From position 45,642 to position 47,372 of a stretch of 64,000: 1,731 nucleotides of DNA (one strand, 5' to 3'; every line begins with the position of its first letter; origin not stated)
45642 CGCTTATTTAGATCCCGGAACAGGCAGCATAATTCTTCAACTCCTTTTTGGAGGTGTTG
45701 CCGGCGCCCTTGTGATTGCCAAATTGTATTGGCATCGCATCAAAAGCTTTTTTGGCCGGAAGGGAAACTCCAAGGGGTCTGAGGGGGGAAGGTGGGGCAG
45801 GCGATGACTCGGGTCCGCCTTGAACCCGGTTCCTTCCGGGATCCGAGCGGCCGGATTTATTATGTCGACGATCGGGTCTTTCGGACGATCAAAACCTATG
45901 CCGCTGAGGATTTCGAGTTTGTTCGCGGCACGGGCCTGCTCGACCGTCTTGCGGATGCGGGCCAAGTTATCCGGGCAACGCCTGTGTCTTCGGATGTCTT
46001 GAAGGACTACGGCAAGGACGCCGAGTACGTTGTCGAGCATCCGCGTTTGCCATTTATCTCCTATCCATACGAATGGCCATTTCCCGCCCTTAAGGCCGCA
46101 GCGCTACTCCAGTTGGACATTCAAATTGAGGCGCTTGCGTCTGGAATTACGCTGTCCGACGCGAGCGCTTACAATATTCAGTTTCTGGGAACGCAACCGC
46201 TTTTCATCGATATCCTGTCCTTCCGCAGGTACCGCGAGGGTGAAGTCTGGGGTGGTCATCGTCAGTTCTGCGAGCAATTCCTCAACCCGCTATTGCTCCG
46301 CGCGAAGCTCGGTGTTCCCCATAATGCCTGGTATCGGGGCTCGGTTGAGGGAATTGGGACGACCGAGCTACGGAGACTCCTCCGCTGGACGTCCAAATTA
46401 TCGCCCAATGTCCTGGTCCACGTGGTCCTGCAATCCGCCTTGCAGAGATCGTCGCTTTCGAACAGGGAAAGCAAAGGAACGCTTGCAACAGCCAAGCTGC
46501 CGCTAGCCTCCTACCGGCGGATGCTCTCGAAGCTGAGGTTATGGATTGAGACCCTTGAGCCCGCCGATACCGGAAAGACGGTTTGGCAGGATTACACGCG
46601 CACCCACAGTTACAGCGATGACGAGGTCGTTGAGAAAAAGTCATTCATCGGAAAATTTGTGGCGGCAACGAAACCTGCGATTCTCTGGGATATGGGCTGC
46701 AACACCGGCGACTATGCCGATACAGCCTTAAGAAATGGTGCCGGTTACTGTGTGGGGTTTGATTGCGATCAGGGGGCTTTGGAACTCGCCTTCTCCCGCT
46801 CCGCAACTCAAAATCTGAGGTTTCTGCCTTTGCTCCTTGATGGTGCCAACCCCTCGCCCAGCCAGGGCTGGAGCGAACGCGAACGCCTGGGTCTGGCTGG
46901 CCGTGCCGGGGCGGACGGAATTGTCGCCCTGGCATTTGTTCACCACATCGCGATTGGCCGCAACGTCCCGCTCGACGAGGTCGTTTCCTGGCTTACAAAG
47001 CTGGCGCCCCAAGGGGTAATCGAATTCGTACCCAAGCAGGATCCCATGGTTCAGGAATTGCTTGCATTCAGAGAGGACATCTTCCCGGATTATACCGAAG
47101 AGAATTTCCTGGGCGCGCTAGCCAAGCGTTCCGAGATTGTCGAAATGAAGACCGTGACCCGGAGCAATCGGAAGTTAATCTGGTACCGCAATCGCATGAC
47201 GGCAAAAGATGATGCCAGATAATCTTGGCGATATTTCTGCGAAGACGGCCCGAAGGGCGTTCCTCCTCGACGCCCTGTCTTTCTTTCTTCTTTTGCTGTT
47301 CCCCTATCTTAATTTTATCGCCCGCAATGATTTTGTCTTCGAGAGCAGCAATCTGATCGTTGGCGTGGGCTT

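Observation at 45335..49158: A ~3.7-kb lower-GC cassette bracketed by a duplicated epimerase 5' end that carries a palindrome-flanked micro-inversion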

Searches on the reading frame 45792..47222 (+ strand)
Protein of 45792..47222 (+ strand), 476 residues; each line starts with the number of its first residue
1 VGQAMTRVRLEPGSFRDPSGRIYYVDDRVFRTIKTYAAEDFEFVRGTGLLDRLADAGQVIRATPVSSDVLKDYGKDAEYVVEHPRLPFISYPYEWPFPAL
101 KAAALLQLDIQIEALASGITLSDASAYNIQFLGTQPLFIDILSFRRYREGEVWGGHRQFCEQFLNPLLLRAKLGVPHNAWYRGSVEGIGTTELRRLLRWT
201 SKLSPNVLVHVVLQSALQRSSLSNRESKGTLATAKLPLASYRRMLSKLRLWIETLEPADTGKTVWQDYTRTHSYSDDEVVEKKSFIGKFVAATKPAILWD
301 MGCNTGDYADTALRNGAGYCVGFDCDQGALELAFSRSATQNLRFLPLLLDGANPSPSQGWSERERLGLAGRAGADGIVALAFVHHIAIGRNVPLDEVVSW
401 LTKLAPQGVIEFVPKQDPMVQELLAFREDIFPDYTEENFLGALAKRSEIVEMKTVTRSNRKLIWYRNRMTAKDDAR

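Call 6: search_protein_families(library=pfam, proteins=[window:45792-47222:+], max_evalue=0.01)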
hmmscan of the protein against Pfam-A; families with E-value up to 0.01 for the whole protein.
window:45792-47222:+ (476 aa): 1 family
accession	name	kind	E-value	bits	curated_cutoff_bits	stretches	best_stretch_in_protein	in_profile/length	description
PF08242.18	Methyltransf_12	-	0.0036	18.4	30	1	300-392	2-79/98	Methyltransferase domain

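Call 16: search_protein_families(library=ncbifam, proteins=[window:45792-47222:+], max_evalue=0.01)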
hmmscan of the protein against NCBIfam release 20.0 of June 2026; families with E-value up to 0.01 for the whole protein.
window:45792-47222:+ (476 aa): 0 families

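Call 17: find_homologous_proteins(query=window:45792-47222:+)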
Query window:45792-47222:+ (476 aa): 7934 proteins with E <= 0.001 among 8000 candidates; the best 120 are listed.
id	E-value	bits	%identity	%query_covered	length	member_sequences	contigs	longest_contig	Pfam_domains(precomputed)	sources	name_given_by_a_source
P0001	0.0e+0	1071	99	99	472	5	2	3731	-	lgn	-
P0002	1.3e-234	797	72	99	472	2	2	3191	-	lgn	-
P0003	6.7e-226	769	69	99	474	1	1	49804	-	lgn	-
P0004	2.0e-222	757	69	96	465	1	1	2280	-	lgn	-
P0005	7.7e-222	755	68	97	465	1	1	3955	PF08242.19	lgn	-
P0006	1.2e-220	751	69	99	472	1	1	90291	-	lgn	-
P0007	1.0e-218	745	69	97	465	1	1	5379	-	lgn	-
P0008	7.4e-218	742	69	96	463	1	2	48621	-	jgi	jgi:ribosomal protein L11 methylase PrmA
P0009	3.5e-216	737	67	97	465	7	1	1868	-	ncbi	-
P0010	5.1e-214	729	67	97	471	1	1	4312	-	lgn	-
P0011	1.6e-213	728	67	97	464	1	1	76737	-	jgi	jgi:ribosomal protein L11 methylase PrmA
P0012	1.6e-213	728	66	97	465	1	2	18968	-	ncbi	-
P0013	3.3e-212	724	65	97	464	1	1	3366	-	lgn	-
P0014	1.9e-211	721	67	97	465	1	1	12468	-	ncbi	-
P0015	5.4e-211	720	66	97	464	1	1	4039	-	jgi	-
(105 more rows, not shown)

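Call 18: find_encoding_contigs(protein=P0001, flank=10000, max_places=6)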
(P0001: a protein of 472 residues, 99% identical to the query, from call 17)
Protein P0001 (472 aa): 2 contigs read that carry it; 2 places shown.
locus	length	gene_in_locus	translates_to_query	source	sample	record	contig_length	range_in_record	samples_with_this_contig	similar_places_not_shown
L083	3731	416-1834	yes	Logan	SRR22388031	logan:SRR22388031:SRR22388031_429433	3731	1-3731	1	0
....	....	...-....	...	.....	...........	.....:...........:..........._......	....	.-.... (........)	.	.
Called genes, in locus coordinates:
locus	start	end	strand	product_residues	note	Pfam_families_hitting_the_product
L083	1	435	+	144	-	?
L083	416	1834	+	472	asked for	-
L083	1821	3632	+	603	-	-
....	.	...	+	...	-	?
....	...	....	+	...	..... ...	-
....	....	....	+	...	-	?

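Call 19: find_encoding_contigs(protein=P0003, flank=10000, max_places=4)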
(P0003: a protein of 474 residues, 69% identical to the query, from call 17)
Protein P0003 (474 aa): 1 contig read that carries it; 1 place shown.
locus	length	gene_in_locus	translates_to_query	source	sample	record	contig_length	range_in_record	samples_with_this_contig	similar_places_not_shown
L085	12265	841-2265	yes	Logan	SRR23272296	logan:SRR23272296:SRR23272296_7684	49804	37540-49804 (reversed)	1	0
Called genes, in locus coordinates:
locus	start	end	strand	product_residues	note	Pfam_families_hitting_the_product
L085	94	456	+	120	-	-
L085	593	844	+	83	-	-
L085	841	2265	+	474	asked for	-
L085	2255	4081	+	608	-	-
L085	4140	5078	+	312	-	PF01073:3Beta_HSD, PF01370:Epimerase, PF02719:Polysacc_synt_2 (faint), PF04321:RmlD_sub_bind, PF13460:NAD_binding_10 (weak), PF16363:GDP_Man_Dehyd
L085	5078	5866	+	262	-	PF00483:NTP_transferase, PF12804:NTP_transf_3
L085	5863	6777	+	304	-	PF01370:Epimerase, PF04321:RmlD_sub_bind, PF16363:GDP_Man_Dehyd (weak)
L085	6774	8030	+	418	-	PF08421:Methyltransf_13, PF13489:Methyltransf_23, PF08484:Methyltransf_14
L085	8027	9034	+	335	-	PF00288:GHMP_kinases_N, PF08544:GHMP_kinases_C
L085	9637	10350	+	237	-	PF03887:YfbU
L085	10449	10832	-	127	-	PF00072:Response_reg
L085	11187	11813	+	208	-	PF02627:CMD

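Call 20: find_encoding_contigs(protein=P0006, flank=10000, max_places=4)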
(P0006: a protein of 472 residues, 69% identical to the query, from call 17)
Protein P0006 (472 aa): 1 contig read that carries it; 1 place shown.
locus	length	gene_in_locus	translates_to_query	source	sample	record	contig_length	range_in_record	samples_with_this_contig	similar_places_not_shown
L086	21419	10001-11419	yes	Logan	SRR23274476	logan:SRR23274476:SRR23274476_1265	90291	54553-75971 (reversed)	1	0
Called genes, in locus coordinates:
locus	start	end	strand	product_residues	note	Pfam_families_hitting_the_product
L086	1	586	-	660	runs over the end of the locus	PF05787:PhoX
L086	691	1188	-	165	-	PF04828:GFA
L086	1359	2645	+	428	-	-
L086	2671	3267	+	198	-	PF08645:PNK3P, PF13242:Hydrolase_like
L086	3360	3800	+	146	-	PF14667:Polysacc_synt_C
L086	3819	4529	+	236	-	PF01370:Epimerase (faint)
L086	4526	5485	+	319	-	PF01370:Epimerase, PF16363:GDP_Man_Dehyd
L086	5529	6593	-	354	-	PF01370:Epimerase, PF04321:RmlD_sub_bind (weak), PF16363:GDP_Man_Dehyd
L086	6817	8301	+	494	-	PF13727:CoA_binding_3, PF02397:Bac_transf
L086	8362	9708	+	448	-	-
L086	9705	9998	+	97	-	-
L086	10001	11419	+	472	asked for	-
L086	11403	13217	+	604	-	-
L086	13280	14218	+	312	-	PF00106:adh_short (faint), PF01073:3Beta_HSD, PF01370:Epimerase, PF02719:Polysacc_synt_2 (weak), PF04321:RmlD_sub_bind, PF13460:NAD_binding_10 (faint), PF16363:GDP_Man_Dehyd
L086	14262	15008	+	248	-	PF00483:NTP_transferase, PF12804:NTP_transf_3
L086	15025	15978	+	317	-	PF01370:Epimerase, PF04321:RmlD_sub_bind, PF16363:GDP_Man_Dehyd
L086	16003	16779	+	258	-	PF01370:Epimerase, PF04321:RmlD_sub_bind (faint)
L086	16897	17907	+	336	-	PF00288:GHMP_kinases_N, PF08544:GHMP_kinases_C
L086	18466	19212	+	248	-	PF03887:YfbU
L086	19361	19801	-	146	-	PF00072:Response_reg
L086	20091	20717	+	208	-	PF02627:CMD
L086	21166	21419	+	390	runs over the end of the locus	PF03150:CCP_MauG, PF00034:Cytochrom_C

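Call 38: find_related_loci(query=window:45804-47222:+, collection=metagenome_contigs, flank=8000)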
Query window:45804-47222:+ (472 aa) in metagenome_contigs; peptide patterns used: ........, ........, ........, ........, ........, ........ (x = any residue, [..] = any of these).
168 stretches matched a pattern; 140 encode a relative of the query (tblastn E <= 1e-3); the best 80 are kept; 80 distinct loci.
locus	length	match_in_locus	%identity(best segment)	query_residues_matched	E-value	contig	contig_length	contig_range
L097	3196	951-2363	66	1-471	0e+0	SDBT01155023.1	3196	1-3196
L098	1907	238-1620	63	1-462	0e+0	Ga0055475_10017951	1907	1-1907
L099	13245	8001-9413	65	1-470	0e+0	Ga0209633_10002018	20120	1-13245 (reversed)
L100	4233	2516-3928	63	1-470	0e+0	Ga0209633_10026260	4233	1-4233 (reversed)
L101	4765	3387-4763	64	1-459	0e+0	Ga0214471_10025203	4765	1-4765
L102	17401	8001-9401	60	1-466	0e+0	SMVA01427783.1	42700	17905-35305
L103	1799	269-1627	59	9-462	0e+0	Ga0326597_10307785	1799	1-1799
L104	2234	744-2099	60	9-461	0e+0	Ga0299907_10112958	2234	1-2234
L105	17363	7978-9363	59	1-462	0e+0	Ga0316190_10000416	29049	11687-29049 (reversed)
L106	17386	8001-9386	59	1-462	0e+0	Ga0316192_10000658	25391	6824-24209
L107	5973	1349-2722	59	9-466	0e+0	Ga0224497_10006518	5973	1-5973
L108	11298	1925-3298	59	9-466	0e+0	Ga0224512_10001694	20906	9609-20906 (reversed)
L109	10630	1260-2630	59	5-461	2e-178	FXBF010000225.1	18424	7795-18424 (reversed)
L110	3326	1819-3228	58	1-467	0e+0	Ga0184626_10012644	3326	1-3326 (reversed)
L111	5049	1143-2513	60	5-461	0e+0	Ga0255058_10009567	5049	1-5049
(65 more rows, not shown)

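Call 40: search_protein_families(library=pfam, proteins=[window:45804-47222:+], max_evalue=1)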
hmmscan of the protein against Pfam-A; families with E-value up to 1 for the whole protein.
window:45804-47222:+ (472 aa): 4 families
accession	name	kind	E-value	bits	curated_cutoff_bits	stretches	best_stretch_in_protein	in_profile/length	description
PF08242.18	Methyltransf_12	-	0.0035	18.5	30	1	296-388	2-79/98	Methyltransferase domain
PF13649.12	Methyltransf_25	-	0.011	16.9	27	1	296-339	3-47/97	Methyltransferase domain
PF13489.12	Methyltransf_23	-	0.033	14.3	27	1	289-408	21-116/164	Methyltransferase domain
PF08241.18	Methyltransf_11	-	0.18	12.9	21.2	1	296-338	2-43/95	Methyltransferase domain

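Call 42: search_solved_structures(query=window:45804-47222:+, max_evalue=1)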
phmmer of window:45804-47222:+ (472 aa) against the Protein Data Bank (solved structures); distinct sequences matched with E-value up to 1: 2.
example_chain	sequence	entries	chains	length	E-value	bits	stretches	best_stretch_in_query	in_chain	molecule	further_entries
9ohl_C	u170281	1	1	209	0.0016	20.6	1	293-335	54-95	rRNA N(6)-adenosine-methyltransferase METTL5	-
6h2u_A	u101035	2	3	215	0.0017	20.5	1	293-335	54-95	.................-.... protein 5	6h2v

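Call 65: predict_structure(alignment_id=A1)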
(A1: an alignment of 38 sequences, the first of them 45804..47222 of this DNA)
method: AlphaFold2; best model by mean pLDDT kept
length: 472 residues; sequences in the alignment: 38
mean_pLDDT: 82.9   pTM: 0.86
mean pLDDT of the five models: 82.9, 81.0, 80.7, 79.5, 74.0
residues with pLDDT >= 90: 212; 70-90: 177; 50-70: 52; < 50: 31
segments of 3 or more residues with pLDDT < 50: 217-229, 355-358, 467-472
pLDDT, mean of each block of 10 residues (from residue 1): 65 66 89 91 96 95 90 91 88 95 96 92 91 93 84 90 90 75 82 79 75 54 42 84 94 73 60 85 97 88 87 94 86 93 72 48 71 91 86 90 94 85 76 96 96 88 63 29
secondary structure, 60 per line:
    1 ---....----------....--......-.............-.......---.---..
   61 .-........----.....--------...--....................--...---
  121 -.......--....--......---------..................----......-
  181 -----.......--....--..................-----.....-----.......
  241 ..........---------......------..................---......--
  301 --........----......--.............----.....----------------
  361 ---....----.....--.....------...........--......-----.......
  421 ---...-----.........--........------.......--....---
elements in order: E4-7 E18-21 E24-29 H31-43 H45-51 E59-61 H63-70 E75-79 H93-112 E115-117 E125-128 E131-134 E140-142 H152-169 H174-179 H186-192 H195-198 H201-218 H224-228 H234-250 H260-265 H272-289 E293-298 H303-310 E315-320 H323-335 E340-344 H364-367 E372-376 H379-383 H390-400 E403-408 H414-420 H432-440 E443-450 E457-463 H466-469

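Call 67: fold_search(model_id=the predicted structure, library=pdb)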
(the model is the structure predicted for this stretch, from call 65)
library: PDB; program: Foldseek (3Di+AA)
matches with E <= 10: 1967; with E <= 0.001: 777
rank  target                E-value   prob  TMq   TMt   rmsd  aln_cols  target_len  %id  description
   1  4kib_B                1.7e-07  1.00  0.30  0.40  19.0       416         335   11  Crystal structure of methyltransferase from Streptomyces hygroscopicus complexed with S-adenosyl-L-homocysteine and me (released 2014-05-07)
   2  8r4z_A                3.3e-07  1.00  0.31  0.41   4.9       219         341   16  Crystal structure of alpha keto acid C-methyl-transferases MrsA native-form (released 2024-07-03)
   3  4m72_A                3.5e-07  1.00  0.30  0.41  19.5       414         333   12  Mutant structure of methyltransferase from Streptomyces hygroscopicus (released 2014-06-25)
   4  4m6x_A                3.5e-07  1.00  0.29  0.39  19.3       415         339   12  Mutant structure of methyltransferase from Streptomyces hygroscopicus complexed with S-adenosyl-L-homocysteine and met (released 2014-06-25)
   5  8rvc_A                4.1e-07  1.00  0.30  0.40  12.1       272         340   16  Crystal structure of alpha keto acid C-methyl-transferases MrsA bound to ketoarginine (released 2024-07-03)
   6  4m73_A                4.1e-07  1.00  0.29  0.39  19.4       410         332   11  Mutant structure of methyltransferase from Streptomyces hygroscopicus (released 2014-06-25)
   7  3fri                  4.6e-07  1.00  0.23  0.43  15.3       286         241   14  Structure of the 16S rRNA methylase RmtB, I222 (released 2009-08-11)
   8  1tw2_A                4.6e-07  1.00  0.27  0.36  20.0       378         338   15  Crystal structure of Carminomycin-4-O-methyltransferase (DnrK) in complex with S-adenosyl-L-homocystein (SAH) and 4-me (released 2004-09-14)
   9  8r4z_B                5.5e-07  1.00  0.29  0.39  14.0       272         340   16  Crystal structure of alpha keto acid C-methyl-transferases MrsA native-form (released 2024-07-03)
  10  8rxg                  5.5e-07  1.00  0.27  0.36  16.3       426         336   12  Crystal structure of alpha-keto C-methyl transferase SgvM bound to SAM (released 2024-07-24)
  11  8ryf_B                5.8e-07  1.00  0.30  0.59   6.0       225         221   14  AzeJ in complex with MTA and AZE from Pseudomonas aeruginosa (P4(2)22) (released 2025-01-01)
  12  4m71_A                6.2e-07  1.00  0.30  0.40  19.0       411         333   12  Mutant structure of methyltransferase from Streptomyces hygroscopicus complexed with S-adenosyl-L-homocysteine and met (released 2014-06-25)
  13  4m6x_B                7.3e-07  1.00  0.29  0.40  19.2       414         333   11  Mutant structure of methyltransferase from Streptomyces hygroscopicus complexed with S-adenosyl-L-homocysteine and met (released 2014-06-25)
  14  7phf_C                7.3e-07  1.00  0.26  0.35  20.3       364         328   16  Chimeric carminomycin-4-O-methyltransferase (DnrK) with regions from 10-hydroxylase RdmB and 10-decarboxylase TamK (released 2022-09-07)
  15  8ryf_A                7.8e-07  1.00  0.30  0.55   6.2       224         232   13  AzeJ in complex with MTA and AZE from Pseudomonas aeruginosa (P4(2)22) (released 2025-01-01)
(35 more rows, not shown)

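Call 70: search_solved_structures(query=A1, max_evalue=10)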
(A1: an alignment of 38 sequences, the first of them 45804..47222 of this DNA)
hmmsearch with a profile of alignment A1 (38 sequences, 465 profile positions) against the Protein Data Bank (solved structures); distinct sequences matched with E-value up to 10: 27.
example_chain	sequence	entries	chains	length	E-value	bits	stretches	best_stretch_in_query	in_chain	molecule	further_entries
9ohl_C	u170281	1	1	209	0.00016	23.8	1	283-338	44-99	rRNA N(6)-adenosine-methyltransferase METTL5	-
6h2u_A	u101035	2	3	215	0.00017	23.7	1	283-338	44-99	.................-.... protein 5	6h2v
9vkf_A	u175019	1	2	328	0.02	16.9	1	284-322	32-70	Protein arginine N-methyltransferase 1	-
1g6q_1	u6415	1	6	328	0.02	16.8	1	284-322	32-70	HNRNP ARGININE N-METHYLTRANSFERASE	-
3opn_A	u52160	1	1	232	0.023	16.7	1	279-331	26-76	putative hemolysin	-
2fyt_A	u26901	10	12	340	0.024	16.6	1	276-322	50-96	Protein arginine N-methyltransferase 3 | PRMT3 protein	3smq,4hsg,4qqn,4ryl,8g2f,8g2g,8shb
1f3l_A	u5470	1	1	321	0.025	16.5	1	276-322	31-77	PROTEIN ARGININE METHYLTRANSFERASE PRMT3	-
6cu3_A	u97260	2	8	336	0.032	16.2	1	280-322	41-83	protein arginine N-methyltransferase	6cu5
8dur_A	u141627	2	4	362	0.034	16.1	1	279-322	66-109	Protein arginine N-methyltransferase 1 (PRMT1) | PUA domain-containing protein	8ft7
6dnz_A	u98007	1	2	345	0.034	16.1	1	289-327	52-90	Arginine N-methyltransferase, putative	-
7d8u_A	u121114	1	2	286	0.13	14.1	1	279-411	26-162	GTP--RNA guanylyltransferase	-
3bkw_A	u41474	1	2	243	0.19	13.7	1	294-331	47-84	S-adenosylmethionine dependent methyltransferase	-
6mro_A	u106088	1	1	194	0.21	13.5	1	288-341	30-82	methyl transferase from Methanosarcina acetivorans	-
3hp7_A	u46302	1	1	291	0.23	13.4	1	281-322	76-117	Hemolysin, putative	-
3g5l_A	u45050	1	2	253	0.29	13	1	282-332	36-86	Putative S-adenosylmethionine dependent methyltransferase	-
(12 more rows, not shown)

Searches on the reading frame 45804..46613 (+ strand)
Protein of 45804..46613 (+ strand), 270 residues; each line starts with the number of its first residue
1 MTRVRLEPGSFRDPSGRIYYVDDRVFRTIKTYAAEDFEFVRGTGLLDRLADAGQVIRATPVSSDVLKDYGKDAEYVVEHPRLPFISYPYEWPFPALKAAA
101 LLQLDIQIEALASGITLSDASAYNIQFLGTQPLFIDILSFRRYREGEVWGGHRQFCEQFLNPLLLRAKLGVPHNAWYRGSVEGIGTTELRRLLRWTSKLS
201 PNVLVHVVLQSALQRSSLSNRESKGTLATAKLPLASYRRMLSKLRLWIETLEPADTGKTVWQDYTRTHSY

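Call 75: predict_structure(alignment_id=A2)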
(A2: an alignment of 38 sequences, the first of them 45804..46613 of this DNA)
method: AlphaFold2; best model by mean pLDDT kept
length: 270 residues; sequences in the alignment: 38
mean_pLDDT: 79.1   pTM: 0.79
mean pLDDT of the five models: 79.1, 77.6, 77.3, 76.9, 74.6
residues with pLDDT >= 90: 93; 70-90: 103; 50-70: 55; < 50: 19
segments of 3 or more residues with pLDDT < 50: 219-230
pLDDT, mean of each block of 10 residues (from residue 1): 75 73 91 92 96 94 90 91 67 88 96 90 81 90 86 85 84 57 71 69 69 59 41 84 93 67 55
secondary structure, 60 per line:
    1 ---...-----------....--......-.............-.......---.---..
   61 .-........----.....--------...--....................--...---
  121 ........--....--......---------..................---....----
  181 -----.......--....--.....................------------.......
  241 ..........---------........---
elements in order: E4-6 E18-21 E24-29 H31-43 H45-51 E59-61 H63-70 E75-79 H93-112 E115-117 H121-124 E125-128 E131-134 E140-142 H152-169 H173-176 H186-192 H195-198 H201-221 H234-250 H260-267

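Call 77: fold_search(model_id=the predicted structure, library=pdb)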
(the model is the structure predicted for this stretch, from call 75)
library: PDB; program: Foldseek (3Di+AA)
matches with E <= 10: 1995; with E <= 0.001: 109
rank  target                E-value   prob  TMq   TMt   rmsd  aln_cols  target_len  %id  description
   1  3lcb_B                5.8e-05  1.00  0.37  0.21  13.8       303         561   14  The crystal structure of isocitrate dehydrogenase kinase/phosphatase in complex with its substrate, isocitrate dehydro (released 2010-04-21)
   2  2qg5_A                6.1e-05  1.00  0.35  0.33   9.8       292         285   13  Cryptosporidium parvum calcium dependent protein kinase cgd7_1840 (released 2007-09-04)
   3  6k5l_A                1.1e-04  1.00  0.35  0.19  13.2       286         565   12  The crystal structure of isocitrate dehydrogenase kinase/phosphatase wtih two Mn2+ from E. coli (released 2019-07-03)
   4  6zxg_z                1.1e-04  1.00  0.35  0.29  20.1       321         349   11  Cryo-EM structure of a late human pre-40S ribosomal subunit - State H1 (released 2020-12-02)
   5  4p69_B                2.4e-04  1.00  0.36  0.20  13.2       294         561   12  Acek (D477A) ICDH complex (released 2014-10-08)
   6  7up7_A                2.5e-04  1.00  0.40  0.39  15.6       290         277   11  Crystal structure of C-terminal Domain of MSK1 in complex with covalently bound with literature RSK2 inhibitor indazol (released 2022-07-20)
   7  10dj_B                2.6e-04  1.00  0.41  0.40  11.3       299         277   10  Fyn Kinase Domain-Saracatinib Complex Structure (released 2026-03-18)
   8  6k5l_B                2.6e-04  1.00  0.34  0.19  13.8       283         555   14  The crystal structure of isocitrate dehydrogenase kinase/phosphatase wtih two Mn2+ from E. coli (released 2019-07-03)
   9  7up8_A                2.8e-04  1.00  0.43  0.42  15.1       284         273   10  Crystal structure of C-terminal Domain of MSK1 in complex with covalently bound pyrrolopyrimidine compound 27 (co-crys (released 2022-07-06)
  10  7w7x_B                2.8e-04  1.00  0.40  0.41  12.9       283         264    9  The crystal structure of human abl1 kinase domain in complex with ABL1-A11 (released 2022-04-27)
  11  6rch_A                2.8e-04  1.00  0.37  0.35   9.6       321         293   13  Crystal structure of Casein kinase I isoform delta (CK1 delta) complexed with SR4133 inhibitor (released 2020-03-25)
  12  6p5s                  3.0e-04  1.00  0.38  0.32  18.5       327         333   12  HIPK2 kinase domain bound to CX-4945 (released 2019-07-31)
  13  6k0j                  3.1e-04  1.00  0.37  0.31   4.1       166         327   13  The co-crystal structure of DYRK2 with a small molecule inhibitor (released 2019-11-20)
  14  7ejv_A                3.1e-04  1.00  0.40  0.30   5.6       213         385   13  The co-crystal structure of DYRK2 with YK-2-69 (released 2022-04-06)
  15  6m12_b                3.1e-04  1.00  0.41  0.19   7.7       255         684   11  Crystal Structure of Rnase L in complex with SU11652 (released 2020-09-02)
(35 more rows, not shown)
